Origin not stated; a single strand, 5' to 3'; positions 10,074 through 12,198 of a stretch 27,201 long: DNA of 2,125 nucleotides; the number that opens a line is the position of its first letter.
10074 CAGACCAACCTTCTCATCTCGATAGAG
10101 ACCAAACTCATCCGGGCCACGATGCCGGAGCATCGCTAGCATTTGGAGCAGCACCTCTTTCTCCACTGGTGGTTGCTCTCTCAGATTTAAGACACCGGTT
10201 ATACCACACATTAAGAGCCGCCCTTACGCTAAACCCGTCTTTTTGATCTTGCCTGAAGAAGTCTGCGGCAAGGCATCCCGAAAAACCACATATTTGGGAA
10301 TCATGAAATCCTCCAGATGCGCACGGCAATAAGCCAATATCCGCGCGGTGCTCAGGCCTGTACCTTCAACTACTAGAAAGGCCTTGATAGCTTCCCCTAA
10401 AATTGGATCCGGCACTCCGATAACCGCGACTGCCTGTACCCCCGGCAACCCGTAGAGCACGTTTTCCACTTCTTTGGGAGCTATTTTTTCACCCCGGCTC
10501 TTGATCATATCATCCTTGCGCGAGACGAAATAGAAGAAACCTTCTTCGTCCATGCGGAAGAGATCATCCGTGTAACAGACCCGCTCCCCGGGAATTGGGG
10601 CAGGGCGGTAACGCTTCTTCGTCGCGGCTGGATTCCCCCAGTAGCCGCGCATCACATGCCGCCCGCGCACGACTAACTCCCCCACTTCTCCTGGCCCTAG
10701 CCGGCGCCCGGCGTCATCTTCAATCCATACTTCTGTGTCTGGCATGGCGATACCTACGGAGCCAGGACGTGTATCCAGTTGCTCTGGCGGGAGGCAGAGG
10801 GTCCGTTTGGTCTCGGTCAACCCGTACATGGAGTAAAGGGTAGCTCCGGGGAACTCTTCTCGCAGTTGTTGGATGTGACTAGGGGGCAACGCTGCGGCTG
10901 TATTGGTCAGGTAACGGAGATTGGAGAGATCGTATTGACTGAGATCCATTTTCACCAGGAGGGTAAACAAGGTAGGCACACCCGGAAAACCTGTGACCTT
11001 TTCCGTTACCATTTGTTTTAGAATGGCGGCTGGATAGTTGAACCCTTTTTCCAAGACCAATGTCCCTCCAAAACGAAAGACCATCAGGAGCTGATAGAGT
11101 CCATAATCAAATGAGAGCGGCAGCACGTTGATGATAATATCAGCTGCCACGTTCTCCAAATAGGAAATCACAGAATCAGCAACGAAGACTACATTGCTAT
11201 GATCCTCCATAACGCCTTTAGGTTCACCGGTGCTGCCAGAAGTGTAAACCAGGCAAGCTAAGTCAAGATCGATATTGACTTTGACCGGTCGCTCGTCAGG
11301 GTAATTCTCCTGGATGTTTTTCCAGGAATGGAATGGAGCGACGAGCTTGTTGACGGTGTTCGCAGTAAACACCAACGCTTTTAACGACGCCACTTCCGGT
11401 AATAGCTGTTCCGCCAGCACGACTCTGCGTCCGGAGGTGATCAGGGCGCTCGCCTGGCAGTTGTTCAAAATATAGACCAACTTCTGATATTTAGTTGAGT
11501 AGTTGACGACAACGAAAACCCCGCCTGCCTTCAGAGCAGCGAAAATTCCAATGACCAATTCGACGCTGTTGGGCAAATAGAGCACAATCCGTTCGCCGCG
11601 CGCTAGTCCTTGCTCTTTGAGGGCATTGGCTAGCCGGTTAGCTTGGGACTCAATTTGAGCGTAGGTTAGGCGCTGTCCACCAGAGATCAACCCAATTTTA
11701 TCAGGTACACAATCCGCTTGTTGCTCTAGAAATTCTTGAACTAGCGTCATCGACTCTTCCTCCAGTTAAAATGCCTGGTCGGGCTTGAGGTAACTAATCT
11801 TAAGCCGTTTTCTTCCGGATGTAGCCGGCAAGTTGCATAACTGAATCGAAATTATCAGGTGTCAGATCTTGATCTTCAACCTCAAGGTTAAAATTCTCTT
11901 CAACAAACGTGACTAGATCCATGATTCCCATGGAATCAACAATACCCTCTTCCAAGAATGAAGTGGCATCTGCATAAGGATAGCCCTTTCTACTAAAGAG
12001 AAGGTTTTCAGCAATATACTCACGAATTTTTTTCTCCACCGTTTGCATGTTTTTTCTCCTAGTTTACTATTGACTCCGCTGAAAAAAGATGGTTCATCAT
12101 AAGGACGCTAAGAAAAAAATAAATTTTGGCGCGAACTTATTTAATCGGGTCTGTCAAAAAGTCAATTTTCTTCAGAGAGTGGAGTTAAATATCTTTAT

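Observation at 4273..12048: Candidate undescribed system: Dlt-like carrier-protein pathway installing an amidated/N-methylated acyl group on a surface glycan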

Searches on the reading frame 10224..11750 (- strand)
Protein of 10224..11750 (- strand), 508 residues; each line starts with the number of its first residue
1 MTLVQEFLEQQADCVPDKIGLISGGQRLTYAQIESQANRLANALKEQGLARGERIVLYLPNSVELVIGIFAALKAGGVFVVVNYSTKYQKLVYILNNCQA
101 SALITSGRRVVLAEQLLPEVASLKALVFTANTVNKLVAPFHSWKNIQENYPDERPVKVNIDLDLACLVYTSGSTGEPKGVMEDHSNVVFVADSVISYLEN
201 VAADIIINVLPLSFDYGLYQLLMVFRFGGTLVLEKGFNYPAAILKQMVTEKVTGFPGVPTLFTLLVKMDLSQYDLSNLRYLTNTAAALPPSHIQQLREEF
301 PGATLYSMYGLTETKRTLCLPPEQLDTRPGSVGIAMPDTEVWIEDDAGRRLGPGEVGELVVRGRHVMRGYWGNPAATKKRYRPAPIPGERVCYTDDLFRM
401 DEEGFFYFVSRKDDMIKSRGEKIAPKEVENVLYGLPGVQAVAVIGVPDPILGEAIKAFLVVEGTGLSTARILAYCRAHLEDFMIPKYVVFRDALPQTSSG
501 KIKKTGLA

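Call 3: search_protein_families(library=pfam, proteins=[window:10224-11750:-], max_evalue=0.01)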
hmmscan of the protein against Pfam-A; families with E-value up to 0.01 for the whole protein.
window:10224-11750:- (508 aa): 2 families
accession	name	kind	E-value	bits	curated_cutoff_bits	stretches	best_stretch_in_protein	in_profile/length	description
PF00501.34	AMP-binding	-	1.1e-90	304.7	29.9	1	8-371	1-384/384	AMP-binding enzyme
PF13193.12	AMP-binding_C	-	1.3e-19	71.3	24.5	1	427-501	1-76/76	AMP-binding enzyme C-terminal domain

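Call 5: search_protein_families(library=ncbifam, proteins=[window:10224-11750:-], max_evalue=0.01)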
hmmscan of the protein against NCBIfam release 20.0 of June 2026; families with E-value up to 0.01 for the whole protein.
window:10224-11750:- (508 aa): 107 families (the best 25 are shown)
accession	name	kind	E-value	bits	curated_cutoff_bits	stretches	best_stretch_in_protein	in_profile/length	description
TIGR03098.1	ligase_PEP_1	hypoth_equivalog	3.4e-142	474.5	592.35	1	4-507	2-514/517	acyl-CoA ligase (AMP-forming), exosortase A system-associated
NF004837.0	PRK06187.1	subfamily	1.5e-109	366.7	476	1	3-506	9-517/531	long-chain-fatty-acid--CoA ligase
NF006182.0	PRK08316.1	subfamily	1.4e-97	327.4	663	1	4-505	13-511/523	fatty acyl-CoA synthetase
NF006181.0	PRK08314.1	subfamily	3.6e-85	286.3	705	2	138-503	181-546/563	long-chain-fatty-acid--CoA ligase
NF005801.1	PRK07656.1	equivalog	1.6e-84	284.4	657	1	5-507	4-499/500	FadD3 family acyl-CoA ligase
NF009233.0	PRK12583.1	subfamily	5.5e-79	266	832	1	6-505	22-544/558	fatty acid CoA ligase family protein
TIGR01733.1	AA-adenyl-dom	subfamily_domain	7.5e-79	265.4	317.4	1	29-443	1-409/409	amino acid adenylation domain-containing protein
NF005220.0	PRK06710.1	equivalog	6.3e-77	258.9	1116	2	140-504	184-546/563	long-chain-fatty-acid--CoA ligase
NF005307.0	PRK06839.1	equivalog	7.3e-76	255.8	748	1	5-507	5-489/496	o-succinylbenzoate--CoA ligase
NF005702.0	PRK07514.1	subfamily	1.1e-73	248.4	558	1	22-505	24-494/506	malonyl-CoA synthase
NF005676.0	PRK07470.1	equivalog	5.8e-72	243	774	1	5-505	23-523/544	acyl-CoA synthetase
NF004758.0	PRK06087.1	equivalog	7.2e-72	242.5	736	1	7-507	29-531/548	medium-chain fatty-acid--CoA ligase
NF005463.0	PRK07059.1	subfamily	4.3e-71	240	869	1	4-505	25-550/557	long-chain-fatty-acid--CoA ligase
NF052269.1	Staph_lig_FadD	equivalog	4.6e-71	239.7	650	1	6-506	4-488/499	long-chain-fatty-acid--CoA ligase FadD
NF006523.0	PRK08974.1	equivalog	2.2e-70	237.4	884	2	161-505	205-547/561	long-chain-fatty-acid--CoA ligase FadD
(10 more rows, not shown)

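Call 52: search_dna_similar(query=window:10224-11750:-, collection=plasmids, mode=protein, max_rows=15, max_evalue=1e-40)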
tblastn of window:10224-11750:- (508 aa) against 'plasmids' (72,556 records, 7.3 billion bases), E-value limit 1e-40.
Records with a match: 1638; places in all: 3398; records where one place covers at least 80% of the query: 1635.
Best place of each record, by identity: <60% 1638.
By first word of the organism name: Rhizobium 145; Bacillus 144; Ralstonia 135; Streptomyces 129; Pseudosulfitobacter 123; Sinorhizobium 114; Rhodococcus 70; Azospirillum 45; Clostridium 33; Paracoccus 29; and 185 more.
By predicted mobility (MOB-suite, as given by PLSDB): non-mobilizable 1002; mobilizable 373; conjugative 263.
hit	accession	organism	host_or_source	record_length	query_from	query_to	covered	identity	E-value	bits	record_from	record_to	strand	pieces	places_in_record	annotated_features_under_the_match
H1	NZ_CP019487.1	Sinorhizobium meliloti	alfalfa,single cell,nitrogen fixing ...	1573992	5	504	98%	51.7%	5e-160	510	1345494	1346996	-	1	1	none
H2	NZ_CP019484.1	Sinorhizobium meliloti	alfalfa,whole organism,alfalfa nodule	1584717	5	504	98%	51.7%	5e-160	510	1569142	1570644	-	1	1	none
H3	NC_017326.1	Sinorhizobium meliloti SM11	-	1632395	5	504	98%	51.7%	5e-160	510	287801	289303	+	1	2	none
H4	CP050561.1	Sinorhizobium meliloti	Melilotus officinalis,cell culture,root ...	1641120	5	504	98%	51.6%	2e-159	508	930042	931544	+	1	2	acyl--CoA ligase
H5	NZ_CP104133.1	Sinorhizobium sp. K101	Phaseolus vulgaris,cell ...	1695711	5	504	98%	51.5%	1e-159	509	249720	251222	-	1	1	none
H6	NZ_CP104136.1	Sinorhizobium sp. C101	Phaseolus vulgaris,cell ...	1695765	5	504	98%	51.5%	1e-159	509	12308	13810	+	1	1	record has no annotation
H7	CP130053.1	Sinorhizobium meliloti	Medicago,Cell culture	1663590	5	504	98%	51.5%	3e-159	508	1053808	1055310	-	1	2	class I adenylate-forming enzyme family protein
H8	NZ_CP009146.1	Sinorhizobium meliloti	Medicago orbicularis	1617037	5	504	98%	51.5%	4e-159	508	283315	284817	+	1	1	none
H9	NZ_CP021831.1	Sinorhizobium meliloti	Medicago truncatula,Single Cell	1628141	5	504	98%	51.5%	4e-159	508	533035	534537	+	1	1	none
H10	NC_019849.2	Sinorhizobium meliloti GR4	-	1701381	5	504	98%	51.5%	4e-159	508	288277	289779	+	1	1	none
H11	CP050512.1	Sinorhizobium meliloti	Medicago sativa,cell culture,root nodule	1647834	5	504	98%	51.5%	4e-159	507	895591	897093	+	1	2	acyl--CoA ligase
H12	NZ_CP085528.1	Sinorhizobium meliloti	Medicago,cell culture,lupulina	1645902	5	504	98%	51.5%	4e-159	507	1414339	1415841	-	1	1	none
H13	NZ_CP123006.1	Sinorhizobium meliloti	Medicago sativa,cell culture,nodules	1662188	5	504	98%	51.5%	4e-159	507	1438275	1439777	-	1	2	none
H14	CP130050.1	Sinorhizobium meliloti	Medicago,Cell culture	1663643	5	504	98%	51.5%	4e-159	507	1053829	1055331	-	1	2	class I adenylate-forming enzyme family protein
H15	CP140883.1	Sinorhizobium meliloti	Medicago lupulina,whole organism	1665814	5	504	98%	51.5%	4e-159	507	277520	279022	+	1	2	class I adenylate-forming enzyme family protein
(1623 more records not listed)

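Call 53: get_annotated_region(hit=H4, flank=8000)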
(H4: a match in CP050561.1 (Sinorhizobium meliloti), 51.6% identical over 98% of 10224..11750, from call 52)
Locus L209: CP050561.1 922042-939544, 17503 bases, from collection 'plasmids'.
description: Sinorhizobium meliloti strain RCAM1115 plasmid p_2, complete sequence
organism: Sinorhizobium meliloti (NCBI taxid 382)
taxonomy: Bacteria; Pseudomonadota; Alphaproteobacteria; Hyphomicrobiales; Rhizobiaceae; Sinorhizobium; Sinorhizobium meliloti
host: -; source: Melilotus officinalis,cell culture,root nodule; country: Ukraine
typing (MOB-suite, as given by PLSDB): mobilizable; relaxase MOBQ
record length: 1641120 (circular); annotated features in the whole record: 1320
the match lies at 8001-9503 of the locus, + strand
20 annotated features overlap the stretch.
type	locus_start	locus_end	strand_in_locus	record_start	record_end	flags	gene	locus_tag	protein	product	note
CDS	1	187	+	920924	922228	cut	-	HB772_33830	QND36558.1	carbohydrate ABC transporter substrate-binding protein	-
CDS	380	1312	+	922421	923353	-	-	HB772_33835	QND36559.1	sugar ABC transporter permease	-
CDS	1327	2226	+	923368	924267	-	-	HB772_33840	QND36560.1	carbohydrate ABC transporter permease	-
CDS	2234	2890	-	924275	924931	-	-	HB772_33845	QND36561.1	hypothetical protein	-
CDS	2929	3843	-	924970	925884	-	-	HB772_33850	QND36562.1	aldo/keto reductase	-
CDS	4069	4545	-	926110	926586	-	-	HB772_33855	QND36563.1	VOC family protein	-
CDS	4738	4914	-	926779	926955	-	-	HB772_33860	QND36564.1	hypothetical protein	-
CDS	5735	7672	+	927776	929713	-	asnB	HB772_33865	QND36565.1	asparagine synthase (glutamine-hydrolyzing)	-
CDS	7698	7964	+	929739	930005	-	-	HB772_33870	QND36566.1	acyl carrier protein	-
CDS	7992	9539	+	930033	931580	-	-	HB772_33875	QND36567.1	acyl--CoA ligase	-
CDS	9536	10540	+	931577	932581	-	nadE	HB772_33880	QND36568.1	NAD(+) synthase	-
CDS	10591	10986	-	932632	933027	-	-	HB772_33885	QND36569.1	hypothetical protein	-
CDS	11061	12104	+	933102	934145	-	-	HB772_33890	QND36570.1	aldo/keto reductase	-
CDS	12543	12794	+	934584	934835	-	-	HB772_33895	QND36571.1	DUF1127 domain-containing protein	-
CDS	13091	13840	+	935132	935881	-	minC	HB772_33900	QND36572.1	septum formation inhibitor MinC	-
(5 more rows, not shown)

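Call 55: search_solved_structures(query=window:10224-11750:-, max_evalue=1e-30)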
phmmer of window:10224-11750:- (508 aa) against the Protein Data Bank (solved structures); distinct sequences matched with E-value up to 1e-30: 139 (the best 60 are shown).
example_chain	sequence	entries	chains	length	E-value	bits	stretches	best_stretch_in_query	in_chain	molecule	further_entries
6mfy_A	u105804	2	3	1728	1.4e-90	307.6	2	3-506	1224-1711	Linear gramicidin synthase subunit A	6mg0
9be3_A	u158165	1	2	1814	1.7e-90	307.3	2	3-506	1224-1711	Linear gramicidin synthase subunit A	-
9be4_A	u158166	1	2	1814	1.7e-90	307.3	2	3-506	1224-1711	Linear gramicidin synthase subunit A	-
9meh_A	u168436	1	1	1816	1.7e-90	307.3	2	3-506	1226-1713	Linear gramicidin synthase subunit A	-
6mfz_A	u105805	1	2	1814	1.8e-90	307.3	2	3-506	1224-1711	Linear gramicidin synthase subunit A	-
8wev_A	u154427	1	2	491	1.3e-68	235.2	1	15-504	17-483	Feruloyl-CoA Synthetase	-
8weu_A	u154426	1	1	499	1.4e-68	235.1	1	15-504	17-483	Fatty-acyl-CoA synthase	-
3wvn_A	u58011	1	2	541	3.8e-67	230.3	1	4-504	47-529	Non-ribosomal peptide synthetase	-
8xjz_C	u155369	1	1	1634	8.7e-66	225.9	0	16-503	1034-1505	Peptide synthetase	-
3wv4_A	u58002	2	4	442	5.9e-58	200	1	4-410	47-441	Non-ribosomal peptide synthetase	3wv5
4fuq_A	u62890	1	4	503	1.3e-57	198.9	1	16-505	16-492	Malonyl CoA synthetase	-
4gxr_A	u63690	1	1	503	2.8e-57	197.8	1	16-505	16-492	Malonyl CoA synthetase, Benzoate-CoA ligase Chimeric protein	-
4fut_A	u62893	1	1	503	8.4e-57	196.2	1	16-505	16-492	Malonyl CoA synthetase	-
3r44_A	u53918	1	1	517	9.2e-57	196.1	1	25-507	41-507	fatty acyl CoA synthetase FADD13 (FATTY-ACYL-CoA SYNTHETASE)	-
4gxq_A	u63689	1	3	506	1.4e-56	195.4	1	16-505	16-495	Malonyl CoA synthetase, Benzoate-CoA ligase Chimeric protein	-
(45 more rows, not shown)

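Call 58: search_solved_structures(query=window:10224-11750:-, max_evalue=1e-80, show_alignments=1)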
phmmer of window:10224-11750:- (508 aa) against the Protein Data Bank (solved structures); distinct sequences matched with E-value up to 1e-80: 5.
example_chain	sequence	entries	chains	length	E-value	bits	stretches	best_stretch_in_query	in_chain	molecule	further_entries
6mfy_A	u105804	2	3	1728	1.4e-90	307.6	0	3-506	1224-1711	Linear gramicidin synthase subunit A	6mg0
9be3_A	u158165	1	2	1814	1.7e-90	307.3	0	3-506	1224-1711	Linear gramicidin synthase subunit A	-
9be4_A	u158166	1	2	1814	1.7e-90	307.3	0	3-506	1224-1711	Linear gramicidin synthase subunit A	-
9meh_A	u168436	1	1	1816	1.7e-90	307.3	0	3-506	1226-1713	Linear gramicidin synthase subunit A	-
6mfz_A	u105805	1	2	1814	1.8e-90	307.3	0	3-506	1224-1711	Linear gramicidin synthase subunit A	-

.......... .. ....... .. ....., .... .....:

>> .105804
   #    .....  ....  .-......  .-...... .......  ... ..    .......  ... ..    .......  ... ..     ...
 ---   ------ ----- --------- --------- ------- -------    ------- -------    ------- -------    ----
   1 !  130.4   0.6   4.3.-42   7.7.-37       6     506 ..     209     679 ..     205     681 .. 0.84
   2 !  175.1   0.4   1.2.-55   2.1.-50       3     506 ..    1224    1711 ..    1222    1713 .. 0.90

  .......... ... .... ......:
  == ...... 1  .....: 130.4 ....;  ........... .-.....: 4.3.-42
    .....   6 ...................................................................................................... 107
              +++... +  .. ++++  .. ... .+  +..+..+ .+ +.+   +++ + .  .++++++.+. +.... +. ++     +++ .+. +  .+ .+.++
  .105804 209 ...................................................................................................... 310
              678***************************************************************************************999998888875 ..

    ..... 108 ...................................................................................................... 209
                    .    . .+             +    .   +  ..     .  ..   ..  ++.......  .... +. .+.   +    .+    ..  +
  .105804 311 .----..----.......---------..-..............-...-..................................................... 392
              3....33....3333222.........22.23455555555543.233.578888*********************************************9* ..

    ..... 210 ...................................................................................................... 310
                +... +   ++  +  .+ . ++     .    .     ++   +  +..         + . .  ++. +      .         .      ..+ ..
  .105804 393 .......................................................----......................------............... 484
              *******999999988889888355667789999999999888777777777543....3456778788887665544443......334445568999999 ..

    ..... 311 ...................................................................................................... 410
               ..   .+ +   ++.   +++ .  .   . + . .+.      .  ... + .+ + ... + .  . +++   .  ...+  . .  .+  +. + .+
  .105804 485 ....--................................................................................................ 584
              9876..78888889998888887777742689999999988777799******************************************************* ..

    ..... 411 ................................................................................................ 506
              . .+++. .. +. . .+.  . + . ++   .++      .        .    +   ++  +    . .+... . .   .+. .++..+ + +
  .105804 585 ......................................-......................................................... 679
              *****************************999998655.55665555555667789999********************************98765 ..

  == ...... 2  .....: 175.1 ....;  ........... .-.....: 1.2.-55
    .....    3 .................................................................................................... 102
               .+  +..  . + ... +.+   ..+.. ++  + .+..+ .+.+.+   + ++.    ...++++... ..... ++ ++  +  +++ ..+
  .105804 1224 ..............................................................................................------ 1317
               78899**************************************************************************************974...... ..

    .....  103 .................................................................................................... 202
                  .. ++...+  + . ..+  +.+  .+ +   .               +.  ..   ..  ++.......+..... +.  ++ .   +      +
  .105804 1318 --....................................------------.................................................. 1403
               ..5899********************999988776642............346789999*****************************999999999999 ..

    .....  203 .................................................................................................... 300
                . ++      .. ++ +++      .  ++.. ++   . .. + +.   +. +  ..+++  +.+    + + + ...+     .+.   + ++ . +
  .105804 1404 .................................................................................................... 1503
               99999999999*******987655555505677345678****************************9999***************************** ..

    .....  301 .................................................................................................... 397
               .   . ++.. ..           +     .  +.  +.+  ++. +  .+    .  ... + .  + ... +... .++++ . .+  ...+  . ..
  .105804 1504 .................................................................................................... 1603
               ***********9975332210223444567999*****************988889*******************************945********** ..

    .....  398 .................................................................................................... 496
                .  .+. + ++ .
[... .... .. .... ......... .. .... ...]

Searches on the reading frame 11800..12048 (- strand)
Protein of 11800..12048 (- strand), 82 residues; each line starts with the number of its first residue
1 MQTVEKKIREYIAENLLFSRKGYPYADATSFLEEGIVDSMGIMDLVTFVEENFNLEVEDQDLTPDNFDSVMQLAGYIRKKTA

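Call 3: search_protein_families(library=pfam, proteins=[window:11800-12048:-], max_evalue=0.01)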
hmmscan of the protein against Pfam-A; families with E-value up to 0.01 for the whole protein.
window:11800-12048:- (82 aa): 2 families
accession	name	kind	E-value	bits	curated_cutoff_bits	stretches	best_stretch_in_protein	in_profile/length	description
PF00550.31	PP-binding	-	6.1e-05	23.6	20.8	1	8-77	3-67/67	Phosphopantetheine attachment site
PF24012.1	DUF7326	-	0.0096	16.7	27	0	35-61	21-47/76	Family of unknown function (DUF7326)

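Call 5: search_protein_families(library=ncbifam, proteins=[window:11800-12048:-], max_evalue=0.01)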
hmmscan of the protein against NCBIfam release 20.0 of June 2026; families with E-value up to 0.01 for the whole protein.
window:11800-12048:- (82 aa): 13 families
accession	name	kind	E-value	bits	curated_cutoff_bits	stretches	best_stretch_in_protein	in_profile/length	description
NF052616.1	ACP_for_OlsHI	equivalog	6.4e-13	48.9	130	1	1-81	1-81/83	ornithine lipid biosynthesis acyl carrier protein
NF058660.1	cispen_ACP_AmcB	equivalog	1.5e-11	44.3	80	1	4-81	2-79/80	cispentacin biosynthesis acyl carrier protein AmcB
NF002149.0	PRK00982.1-3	equivalog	3.5e-07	30.1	106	1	1-80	1-76/78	acyl carrier protein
NF002148.0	PRK00982.1-2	subfamily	3.5e-07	30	71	1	2-81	3-78/79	acyl carrier protein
TIGR00517.1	acyl_carrier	equivalog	4.7e-07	29.6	70.45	1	1-80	1-76/77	acyl carrier protein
NF002150.0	PRK00982.1-4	subfamily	2.5e-06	27.7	66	1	4-81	6-79/80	acyl carrier protein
NF003464.0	PRK05087.1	equivalog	5.3e-05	23.2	68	1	30-73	27-70/78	D-alanine--poly(phosphoribitol) ligase subunit DltC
NF009104.0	PRK12449.1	equivalog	9.6e-05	22.2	70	1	27-80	27-78/80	acyl carrier protein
NF005798.0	PRK07639.1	equivalog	9.7e-05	22.7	100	1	35-80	36-81/91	petrobactin biosynthesis protein AsbD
NF002151.0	PRK00982.1-5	equivalog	0.00025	21.1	92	1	1-81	1-77/78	acyl carrier protein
NF005480.0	PRK07081.1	equivalog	0.00027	20.8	72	1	7-78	4-74/83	acyl carrier protein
NF002147.0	PRK00982.1-1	equivalog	0.0007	19.4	84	1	29-80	31-80/83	acyl carrier protein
TIGR01688.1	dltC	equivalog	0.0034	17.4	52.35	1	31-67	25-61/73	D-alanine--poly(phosphoribitol) ligase subunit 2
